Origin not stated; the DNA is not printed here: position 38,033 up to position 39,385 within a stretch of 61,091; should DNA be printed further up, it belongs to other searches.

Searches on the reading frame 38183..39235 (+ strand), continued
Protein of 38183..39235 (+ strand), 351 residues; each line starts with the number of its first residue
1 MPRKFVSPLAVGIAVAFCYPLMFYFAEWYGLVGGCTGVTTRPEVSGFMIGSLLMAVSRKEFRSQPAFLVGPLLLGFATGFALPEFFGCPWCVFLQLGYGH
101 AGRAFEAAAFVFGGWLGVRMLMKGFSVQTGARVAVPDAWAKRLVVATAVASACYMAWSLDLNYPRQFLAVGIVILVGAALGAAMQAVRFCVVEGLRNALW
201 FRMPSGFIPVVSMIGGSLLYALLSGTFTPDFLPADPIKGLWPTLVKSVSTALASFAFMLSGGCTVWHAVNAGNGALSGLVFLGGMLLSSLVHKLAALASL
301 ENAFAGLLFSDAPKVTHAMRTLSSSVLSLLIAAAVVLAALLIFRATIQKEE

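Call 57: find_related_loci(query=A1, collection=metagenome_contigs, flank=6000)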
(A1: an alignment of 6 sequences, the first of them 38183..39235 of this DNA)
Query A1 (351 aa) in metagenome_contigs; peptide patterns used: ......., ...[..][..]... (x = any residue, [..] = any of these).
157 stretches matched a pattern; 8 encode a relative of the query (tblastn E <= 1e-3); 8 distinct loci.
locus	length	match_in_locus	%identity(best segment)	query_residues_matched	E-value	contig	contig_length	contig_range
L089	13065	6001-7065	45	2-351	3e-83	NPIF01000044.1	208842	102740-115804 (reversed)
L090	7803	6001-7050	45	4-351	2e-82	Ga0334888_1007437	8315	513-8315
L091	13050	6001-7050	45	4-351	2e-82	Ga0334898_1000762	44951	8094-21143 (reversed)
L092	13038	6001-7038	43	9-350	9e-81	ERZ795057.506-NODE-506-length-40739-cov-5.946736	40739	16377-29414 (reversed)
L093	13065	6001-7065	45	2-351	4e-79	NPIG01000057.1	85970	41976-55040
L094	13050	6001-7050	44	4-351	2e-75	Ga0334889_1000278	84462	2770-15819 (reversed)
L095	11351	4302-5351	44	4-351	2e-75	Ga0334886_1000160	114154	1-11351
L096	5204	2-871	42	60-346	6e-64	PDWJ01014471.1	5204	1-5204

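Call 59: search_protein_families(library=ncbifam, proteins=[L004:9348-9746:-, L004:7510-8682:-, L004:11181-12353:-, L004:8775-9212:-, L004:6652-7110:-], max_evalue=0.00001)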
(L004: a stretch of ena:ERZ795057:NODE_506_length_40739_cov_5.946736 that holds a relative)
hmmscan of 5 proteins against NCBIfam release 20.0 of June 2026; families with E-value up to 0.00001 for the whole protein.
L004:9348-9746:- (132 aa): 7 families
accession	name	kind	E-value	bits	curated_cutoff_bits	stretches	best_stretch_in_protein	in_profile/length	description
TIGR00738.1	rrf2_super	superfamily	8.3e-32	109.8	73.3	1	1-118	14-131/132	Rrf2 family transcriptional regulator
NF047409.1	Cys_reg_CymR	equivalog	2.3e-25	89.3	195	1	1-124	14-130/139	cysteine metabolism transcriptional regulator CymR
TIGR02010.1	IscR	equivalog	3.5e-23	81.9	207.55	1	1-120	14-132/135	Fe-S cluster assembly transcriptional regulator IscR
NF008110.0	PRK10857.1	equivalog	1.1e-19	70.8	275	1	1-120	14-132/164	Fe-S cluster assembly transcriptional regulator IscR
TIGR02944.1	suf_reg_Xantho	equivalog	1.2e-18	67.8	110.65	1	10-117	23-130/130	SUF system Fe-S cluster assembly regulator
NF008886.0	PRK11920.1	equivalog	4.5e-11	42.7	193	1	16-120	28-133/153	iron-responsive transcriptional regulator RirA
NF008240.0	PRK11014.1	equivalog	2.2e-09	37.5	182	1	17-120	30-130/141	nitric oxide-sensing transcriptional repressor NsrR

L004:7510-8682:- (390 aa): 23 families
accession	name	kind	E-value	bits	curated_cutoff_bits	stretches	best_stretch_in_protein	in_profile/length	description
TIGR03402.1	FeS_nifS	equivalog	1.7e-155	517.4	530.75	1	6-386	1-379/379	cysteine desulfurase NifS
NF010611.0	PRK14012.1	equivalog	3.3e-129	431.4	548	1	5-386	6-388/406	IscS subfamily cysteine desulfurase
TIGR02006.1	IscS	equivalog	1.5e-125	419.4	643.2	1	5-386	4-384/402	IscS subfamily cysteine desulfurase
TIGR03235.1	DNA_S_dndA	equivalog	5.3e-115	384.5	480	1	7-356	1-352/353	cysteine desulfurase DndA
TIGR03403.1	nifS_epsilon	equivalog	9.7e-107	357.1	587.7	1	6-384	1-380/382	NifS family cysteine desulfurase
NF002806.0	PRK02948.1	subfamily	2.7e-94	316.3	304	1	6-377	2-372/381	IscS subfamily cysteine desulfurase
TIGR01979.1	sufS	subfamily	2.4e-48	165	475.1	1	5-331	19-364/403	SufS family cysteine desulfurase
TIGR01977.1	am_tr_V_EF2568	hypoth_equivalog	1.5e-45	155.8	377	1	6-372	1-372/376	cysteine desulfurase family protein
NF041166.1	f2_encap_cargo1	exception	2.3e-38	132.7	800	1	6-220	247-464/623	family 2A encapsulin nanocompartment cargo protein cysteine desulfurase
NF006791.0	PRK09295.1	equivalog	7.8e-33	114.1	661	1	6-230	25-253/406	cysteine desulfurase SufS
NF040779.1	Sec_lyase_SclA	exception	2e-32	112.5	525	1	6-256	1-254/378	selenocysteine lyase SclA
TIGR01976.1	am_tr_V_VC1184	hypoth_equivalog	1.3e-31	110.3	352.35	1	4-220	18-235/401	cysteine desulfurase-like protein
NF008126.0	PRK10874.1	equivalog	4e-28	98.7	607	1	4-219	19-237/401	cysteine desulfurase CsdA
TIGR03392.1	FeS_syn_CsdA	equivalog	6e-27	94.8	493.6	1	3-232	15-248/398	cysteine desulfurase CsdA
TIGR04343.1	egtE_PLP_lyase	equivalog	4.1e-17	62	400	1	47-219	54-218/370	ergothioneine biosynthesis PLP-dependent enzyme EgtE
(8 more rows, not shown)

L004:11181-12353:- (390 aa): 18 families
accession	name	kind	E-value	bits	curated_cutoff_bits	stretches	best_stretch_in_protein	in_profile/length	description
TIGR01977.1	am_tr_V_EF2568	hypoth_equivalog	1.8e-112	376.1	377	1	3-384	1-376/376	cysteine desulfurase family protein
NF040779.1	Sec_lyase_SclA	exception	8e-97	324.5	525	1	3-384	1-376/378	selenocysteine lyase SclA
TIGR01979.1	sufS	subfamily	4.1e-54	184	475.1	1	3-385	20-399/403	SufS family cysteine desulfurase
NF041166.1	f2_encap_cargo1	exception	2e-35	123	800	1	3-384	247-623/623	family 2A encapsulin nanocompartment cargo protein cysteine desulfurase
NF006791.0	PRK09295.1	equivalog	9.1e-33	113.9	661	1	4-380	26-397/406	cysteine desulfurase SufS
NF008126.0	PRK10874.1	equivalog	4.8e-32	111.6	607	1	2-381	20-392/401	cysteine desulfurase CsdA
TIGR02006.1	IscS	equivalog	4e-31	108.4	643.2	1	2-286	4-272/402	IscS subfamily cysteine desulfurase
TIGR03402.1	FeS_nifS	equivalog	9.2e-31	106.9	530.75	1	3-313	1-289/379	cysteine desulfurase NifS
NF010611.0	PRK14012.1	equivalog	1.2e-30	106.7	548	1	2-306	6-295/406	IscS subfamily cysteine desulfurase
TIGR03392.1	FeS_syn_CsdA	equivalog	1.8e-30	106.4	493.6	1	3-381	18-389/398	cysteine desulfurase CsdA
NF002806.0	PRK02948.1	subfamily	3.7e-30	105.2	304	1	39-289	33-269/381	IscS subfamily cysteine desulfurase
TIGR03235.1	DNA_S_dndA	equivalog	3.1e-29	102.4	480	1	4-305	1-287/353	cysteine desulfurase DndA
TIGR01976.1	am_tr_V_VC1184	hypoth_equivalog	7.6e-27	94.6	352.35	1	3-381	20-401/401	cysteine desulfurase-like protein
TIGR03403.1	nifS_epsilon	equivalog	6.6e-25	87.7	587.7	1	3-314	1-293/382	NifS family cysteine desulfurase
TIGR04343.1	egtE_PLP_lyase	equivalog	1.8e-24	86.2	400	1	30-302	40-295/370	ergothioneine biosynthesis PLP-dependent enzyme EgtE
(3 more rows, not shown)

L004:8775-9212:- (145 aa): 0 families

L004:6652-7110:- (152 aa): 1 family
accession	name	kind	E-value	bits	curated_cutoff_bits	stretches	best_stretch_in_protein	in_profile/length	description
NF011069.0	PRK14499.1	equivalog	1.6e-45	155.6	457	1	5-141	165-304/308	cyclic pyranopterin monophosphate synthase MoaC/MOSC-domain-containing protein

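Call 73: find_homologous_proteins(query=A3, max_evalue=0.00001)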
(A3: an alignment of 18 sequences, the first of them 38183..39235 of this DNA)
Query A3 (18 sequences) (351 aa, profile of the alignment): 3055 proteins with E <= 0.00001 among 8000 candidates; the best 120 are listed.
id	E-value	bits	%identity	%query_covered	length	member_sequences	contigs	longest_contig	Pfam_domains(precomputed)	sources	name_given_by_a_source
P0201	6.3e-135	468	26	75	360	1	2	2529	PF04143.20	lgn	-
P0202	6.6e-135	468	27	74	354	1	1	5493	PF04143.20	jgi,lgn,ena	-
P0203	3.3e-134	465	27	74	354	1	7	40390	PF04143.20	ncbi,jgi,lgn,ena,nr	ncbi:MAG TPA: YedE family putative selenium transporter [Bacillota bacterium]|nr:YedE family putativ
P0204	5.3e-134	465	27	74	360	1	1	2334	PF04143.20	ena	-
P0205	5.4e-134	465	27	74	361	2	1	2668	PF04143.20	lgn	-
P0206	2.8e-133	462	28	74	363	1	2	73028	PF04143.20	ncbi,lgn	-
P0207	2.9e-133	462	25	74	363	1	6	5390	PF04143.20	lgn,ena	-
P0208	3.0e-133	462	27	74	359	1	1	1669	PF04143.20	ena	-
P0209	6.4e-133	461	25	74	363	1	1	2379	PF04143.20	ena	-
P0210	8.2e-133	461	26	74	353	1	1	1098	PF04143.20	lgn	-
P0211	1.0e-132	461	26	74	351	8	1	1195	PF04143.20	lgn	-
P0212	1.4e-132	460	25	74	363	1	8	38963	PF04143.20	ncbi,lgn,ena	-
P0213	1.8e-132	460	26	74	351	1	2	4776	PF04143.20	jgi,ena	jgi:YedE family putative selenium metabolism protein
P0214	3.1e-132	459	25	74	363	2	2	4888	PF04143.20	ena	-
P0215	3.2e-132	459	25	74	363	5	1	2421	PF04143.20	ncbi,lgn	-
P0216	3.2e-132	459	27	74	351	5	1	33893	PF04143.20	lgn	-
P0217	4.3e-132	458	28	74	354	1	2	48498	PF04143.20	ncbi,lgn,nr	ncbi:MAG TPA: YedE-related selenium metabolism membrane protein [Eubacteriaceae bacterium]|nr:YedE-r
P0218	4.4e-132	458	28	74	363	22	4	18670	PF04143.20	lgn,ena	-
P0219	5.5e-132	458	28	74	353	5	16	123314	PF04143.20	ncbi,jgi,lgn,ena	-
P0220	5.7e-132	458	27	74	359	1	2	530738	PF04143.20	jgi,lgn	jgi:YedE family putative selenium metabolism protein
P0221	5.8e-132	458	25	74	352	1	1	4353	PF04143.20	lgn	-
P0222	7.3e-132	458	27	74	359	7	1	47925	PF04143.20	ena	-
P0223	8.8e-132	457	25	74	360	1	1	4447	PF04143.20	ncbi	-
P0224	9.2e-132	457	26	89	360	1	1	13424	PF04143.20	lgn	-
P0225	1.0e-131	457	26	75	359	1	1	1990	PF04143.20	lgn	-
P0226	1.1e-131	457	28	75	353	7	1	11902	PF04143.20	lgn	-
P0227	1.3e-131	457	27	74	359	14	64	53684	PF04143.20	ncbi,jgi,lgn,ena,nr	ncbi:MAG: YedE-related selenium metabolism membrane protein [Sedimentibacter sp.]|jgi:YedE family pu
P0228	1.5e-131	457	26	74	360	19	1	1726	PF04143.20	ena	-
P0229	1.9e-131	456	27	74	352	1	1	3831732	PF04143.20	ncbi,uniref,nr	ncbi:YedE-related selenium metabolism membrane protein [Clostridium sp. 'deep sea']|uniref:YedE fami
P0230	2.2e-131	456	27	74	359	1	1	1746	PF04143.20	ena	-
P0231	2.6e-131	456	27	74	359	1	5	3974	PF04143.20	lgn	-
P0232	3.3e-131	456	27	74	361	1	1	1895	PF04143.20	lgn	-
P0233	4.4e-131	455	27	74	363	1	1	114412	PF04143.20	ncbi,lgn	-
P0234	4.9e-131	455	25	74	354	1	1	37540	PF04143.20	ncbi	-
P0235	5.0e-131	455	25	74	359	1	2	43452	PF04143.20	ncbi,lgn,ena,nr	ncbi:MAG: YedE-related selenium metabolism membrane protein [Tissierellia bacterium]|nr:YedE-related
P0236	5.2e-131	455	29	74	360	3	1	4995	PF04143.20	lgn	-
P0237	5.4e-131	455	27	74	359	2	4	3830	PF04143.20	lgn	-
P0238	6.2e-131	455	27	74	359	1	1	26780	PF04143.20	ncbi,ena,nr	ncbi:MAG TPA: YedE family putative selenium transporter [Tissierellaceae bacterium]|nr:YedE family p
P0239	7.1e-131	454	30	67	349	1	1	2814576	PF04143.20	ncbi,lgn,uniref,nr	ncbi:YedE-related selenium metabolism membrane protein [Treponema sp. OMZ 788]|uniref:YedE family pu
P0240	8.2e-131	454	27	74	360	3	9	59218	PF04143.20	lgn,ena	-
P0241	9.8e-131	454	27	74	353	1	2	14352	PF04143.20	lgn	-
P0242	2.0e-130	453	25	74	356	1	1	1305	PF04143.20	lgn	-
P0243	2.1e-130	453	27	74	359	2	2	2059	PF04143.20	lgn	-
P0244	2.8e-130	453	30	67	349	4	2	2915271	PF04143.20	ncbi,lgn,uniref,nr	ncbi:YedE family putative selenium transporter [Treponema putidum]|uniref:YedE family putative selen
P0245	2.9e-130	452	29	67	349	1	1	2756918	PF04143.20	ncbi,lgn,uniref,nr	ncbi:YedE-related selenium metabolism membrane protein [Treponema sp. OMZ 787]|uniref:YedE family pu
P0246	3.0e-130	452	25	74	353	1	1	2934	PF04143.20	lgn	-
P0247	3.4e-130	452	26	74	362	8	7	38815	PF04143.20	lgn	-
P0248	3.8e-130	452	31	67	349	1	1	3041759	PF04143.20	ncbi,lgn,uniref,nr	ncbi:YedE-related selenium metabolism membrane protein [Treponema sp. OMZ 799]|uniref:YedE family pu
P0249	3.9e-130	452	28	74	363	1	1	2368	PF04143.20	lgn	-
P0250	4.1e-130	452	28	67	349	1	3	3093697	PF04143.20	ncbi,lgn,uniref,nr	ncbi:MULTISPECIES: YedE family putative selenium transporter [unclassified Treponema]|uniref:YedE fa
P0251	4.1e-130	452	24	74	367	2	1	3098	PF04143.20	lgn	-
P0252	4.6e-130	452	28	75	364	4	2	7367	PF04143.20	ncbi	-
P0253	4.7e-130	452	28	70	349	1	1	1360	PF04143.20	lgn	-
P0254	6.3e-130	451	30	67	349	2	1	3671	PF04143.20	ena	-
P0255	6.8e-130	451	26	74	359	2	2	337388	PF04143.20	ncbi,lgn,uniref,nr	ncbi:YedE family putative selenium transporter [Maledivibacter halophilus]|uniref:Uncharacterized pr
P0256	7.2e-130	451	25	74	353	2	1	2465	PF04143.20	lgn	-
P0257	7.2e-130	451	28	75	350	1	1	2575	PF04143.20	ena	-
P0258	7.8e-130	451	29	74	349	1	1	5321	PF04143.20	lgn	-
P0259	8.2e-130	451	29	74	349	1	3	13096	PF04143.20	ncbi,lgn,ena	-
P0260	8.8e-130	451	24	74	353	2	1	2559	PF04143.20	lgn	-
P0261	9.1e-130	451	25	74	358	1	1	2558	PF04143.20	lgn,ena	-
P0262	9.3e-130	451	25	70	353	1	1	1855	PF04143.20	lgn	-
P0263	9.4e-130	451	26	74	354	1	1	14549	PF04143.20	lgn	-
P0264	9.9e-130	451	26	74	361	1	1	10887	PF04143.20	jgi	-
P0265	1.3e-129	450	26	74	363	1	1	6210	PF04143.20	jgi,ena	jgi:hypothetical protein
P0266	1.3e-129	450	27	75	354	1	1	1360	PF04143.20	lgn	-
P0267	1.6e-129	450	28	74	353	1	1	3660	PF04143.20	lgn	-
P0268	1.7e-129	450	25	74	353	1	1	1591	PF04143.20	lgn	-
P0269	1.8e-129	450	29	74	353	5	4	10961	PF04143.20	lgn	-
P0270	2.1e-129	450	26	74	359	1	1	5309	PF04143.20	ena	-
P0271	2.1e-129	450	25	75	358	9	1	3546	PF04143.20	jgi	-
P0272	2.1e-129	450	24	75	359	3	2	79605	PF04143.20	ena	-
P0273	2.3e-129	449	30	67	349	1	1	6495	PF04143.20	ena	-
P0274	2.4e-129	449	27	74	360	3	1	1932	PF04143.20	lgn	-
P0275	2.6e-129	449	25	70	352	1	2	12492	PF04143.20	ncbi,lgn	-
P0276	2.6e-129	449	25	74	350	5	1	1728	PF04143.20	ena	-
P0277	2.7e-129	449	28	74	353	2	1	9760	PF04143.20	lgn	-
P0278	2.7e-129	449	29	74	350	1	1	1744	PF04143.20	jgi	jgi:YedE family putative selenium metabolism protein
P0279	3.0e-129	449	29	70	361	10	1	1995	PF04143.20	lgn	-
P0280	3.1e-129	449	26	74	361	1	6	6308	PF04143.20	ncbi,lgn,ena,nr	ncbi:MAG: YedE-related selenium metabolism membrane protein [Tissierellia bacterium]|nr:YedE-related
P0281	3.2e-129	449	29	70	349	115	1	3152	PF04143.20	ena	-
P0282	3.6e-129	449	23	76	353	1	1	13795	PF04143.20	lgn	-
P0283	4.6e-129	449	25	74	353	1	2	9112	PF04143.20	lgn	-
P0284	4.8e-129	448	28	70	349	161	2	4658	PF04143.20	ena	-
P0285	4.9e-129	448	26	74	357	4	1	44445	PF04143.20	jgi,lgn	-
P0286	5.3e-129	448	26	70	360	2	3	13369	PF04143.20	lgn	-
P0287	5.8e-129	448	30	70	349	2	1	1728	PF04143.20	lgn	-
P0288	6.6e-129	448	28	75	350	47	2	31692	PF04143.20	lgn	-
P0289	7.2e-129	448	26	71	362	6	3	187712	PF04143.20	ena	-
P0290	7.5e-129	448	24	74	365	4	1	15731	PF04143.20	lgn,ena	-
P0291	8.2e-129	448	29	74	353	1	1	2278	PF04143.20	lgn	-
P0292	8.7e-129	448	25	72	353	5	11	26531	PF04143.20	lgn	-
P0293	8.7e-129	448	24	74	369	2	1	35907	PF04143.20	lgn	-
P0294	1.1e-128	447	27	84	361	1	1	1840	PF04143.20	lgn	-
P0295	1.2e-128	447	28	75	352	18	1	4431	PF04143.20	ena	-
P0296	1.3e-128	447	27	74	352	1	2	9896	PF04143.20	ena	-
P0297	1.3e-128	447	30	75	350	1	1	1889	PF04143.20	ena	-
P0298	1.3e-128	447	26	75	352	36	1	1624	PF04143.20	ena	-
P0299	1.3e-128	447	29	70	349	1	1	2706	PF04143.20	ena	-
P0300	1.4e-128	447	27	71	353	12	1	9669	PF04143.20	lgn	-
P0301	1.5e-128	447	26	74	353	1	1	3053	PF04143.20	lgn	-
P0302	1.7e-128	447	26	74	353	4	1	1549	PF04143.20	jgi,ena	-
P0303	2.2e-128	446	29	68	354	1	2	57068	PF04143.20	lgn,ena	-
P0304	2.5e-128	446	29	75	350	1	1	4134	PF04143.20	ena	-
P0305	2.6e-128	446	28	84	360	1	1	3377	PF04143.20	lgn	-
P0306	3.0e-128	446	27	75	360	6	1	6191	PF04143.20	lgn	-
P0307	4.2e-128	445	27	85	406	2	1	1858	PF04143.20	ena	-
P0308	4.6e-128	445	29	74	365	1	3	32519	PF04143.20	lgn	-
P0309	4.7e-128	445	26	75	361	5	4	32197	PF04143.20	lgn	-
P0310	5.1e-128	445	27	70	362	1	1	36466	PF04143.20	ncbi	ncbi:MAG: YedE family putative selenium transporter [Desulfitobacteriaceae bacterium]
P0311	5.3e-128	445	27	71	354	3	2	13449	PF04143.20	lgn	-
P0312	5.7e-128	445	30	74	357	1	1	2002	PF04143.20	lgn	-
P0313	5.9e-128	445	27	76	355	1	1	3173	PF04143.20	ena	-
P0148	6.4e-128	445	23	67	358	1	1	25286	PF04143.20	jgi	-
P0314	6.7e-128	445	27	70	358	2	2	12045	PF04143.20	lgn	-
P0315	6.7e-128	445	28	75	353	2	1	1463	PF04143.20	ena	-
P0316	7.1e-128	445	29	70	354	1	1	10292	PF04143.20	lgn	-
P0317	7.1e-128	445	27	77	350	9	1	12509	PF04143.20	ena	-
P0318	7.2e-128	445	27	75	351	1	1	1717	PF04143.20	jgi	-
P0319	7.4e-128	445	29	74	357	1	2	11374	PF04143.20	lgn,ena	-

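Call 83: predict_structure(alignment_id=A7)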
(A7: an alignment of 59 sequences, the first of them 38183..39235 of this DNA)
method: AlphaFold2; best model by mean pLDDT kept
length: 351 residues; sequences in the alignment: 59
mean_pLDDT: 88.7   pTM: 0.88
mean pLDDT of the five models: 88.7, 87.5, 87.5, 87.1, 86.0
residues with pLDDT >= 90: 232; 70-90: 91; 50-70: 20; < 50: 8
segments of 3 or more residues with pLDDT < 50: 33-37
pLDDT, mean of each block of 10 residues (from residue 1): 73 92 83 51 92 96 92 95 79 91 92 97 85 91 92 81 88 95 94 93 91 95 92 71 92 96 94 94 92 92 93 88 93 97 77 48
secondary structure, 60 per line:
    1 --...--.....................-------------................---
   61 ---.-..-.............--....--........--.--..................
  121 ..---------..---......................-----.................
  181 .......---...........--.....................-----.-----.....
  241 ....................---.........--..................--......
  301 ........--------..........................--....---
elements in order: H8-28 H42-57 H69-81 H84-87 H90-97 H103-122 H137-158 H164-187 H191-201 H204-224 H236-260 H264-272 H276-292 H295-308 H317-342 H345-348

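Call 85: fold_search(model_id=the predicted structure, library=pdb)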
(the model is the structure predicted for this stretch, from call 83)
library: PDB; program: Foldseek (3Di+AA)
matches with E <= 10: 185; with E <= 0.001: 5
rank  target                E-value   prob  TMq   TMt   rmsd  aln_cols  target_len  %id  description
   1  8k1r_A                1.7e-05  1.00  0.57  0.50   8.3       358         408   14  YeeE(TsuA)-YeeD(TsuB) complex for thiosulfate uptake (released 2024-03-27)
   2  6leo                  4.3e-05  1.00  0.50  0.53   7.7       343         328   15  Crystal structure of thiosulfate transporter YeeE from Spirochaeta thermophila (released 2020-09-02)
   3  8k1r_B                6.2e-05  1.00  0.55  0.48   6.6       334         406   16  YeeE(TsuA)-YeeD(TsuB) complex for thiosulfate uptake (released 2024-03-27)
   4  6lep                  7.1e-05  1.00  0.55  0.60   6.6       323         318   15  Crystal structure of thiosulfate transporter YeeE inactive mutant - C91A (released 2020-09-02)
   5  8j4c_A                3.0e-04  1.00  0.54  0.47   8.5       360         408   15  YeeE(TsuA)-YeeD(TsuB) complex for thiosulfate uptake (released 2024-03-27)
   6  5oge_E                1.3e-01  0.28  0.22  0.24  18.3       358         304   14  Crystal structure of a nucleotide sugar transporter (released 2017-11-22)
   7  5i20_D                1.5e-01  0.35  0.25  0.30  17.5       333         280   14  Crystal structure of protein (released 2016-06-01)
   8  5yck                  2.5e-01  0.08  0.13  0.11  23.3       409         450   13  Crystal structure of a MATE family protein derived from Camelina sativa at 2.3 angstrom (released 2017-09-27)
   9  4kpp_B                3.5e-01  0.10  0.16  0.15  20.5       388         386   14  Crystal Structure of H+/Ca2+ Exchanger CAX (released 2013-06-26)
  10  5i20_E                3.6e-01  0.21  0.25  0.28  16.8       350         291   13  Crystal structure of protein (released 2016-06-01)
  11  6f34_A                4.2e-01  0.04  0.11  0.09  22.4       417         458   14  Crystal structure of a bacterial cationic amino acid transporter (CAT) homologue bound to Arginine. (released 2018-02-14)
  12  9gs7_A                4.6e-01  0.10  0.17  0.19  19.5       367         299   12  Cryo-EM structure of human SLC35B1-E33A variant with AMP-PNP (released 2025-05-21)
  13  5xjj                  4.8e-01  0.08  0.15  0.12  22.1       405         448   14  Crystal structure of a MATE family protein (released 2017-09-20)
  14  8j1m                  5.2e-01  0.12  0.18  0.20  19.6       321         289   17  Crystal structure of a crosslinked variant of BbZIP (released 2024-11-13)
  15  5tsa                  5.2e-01  0.09  0.14  0.18  19.3       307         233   14  Crystal structure of the Zrt-/Irt-like protein from Bordetella bronchiseptica with bound Zn2+ (released 2017-09-20)
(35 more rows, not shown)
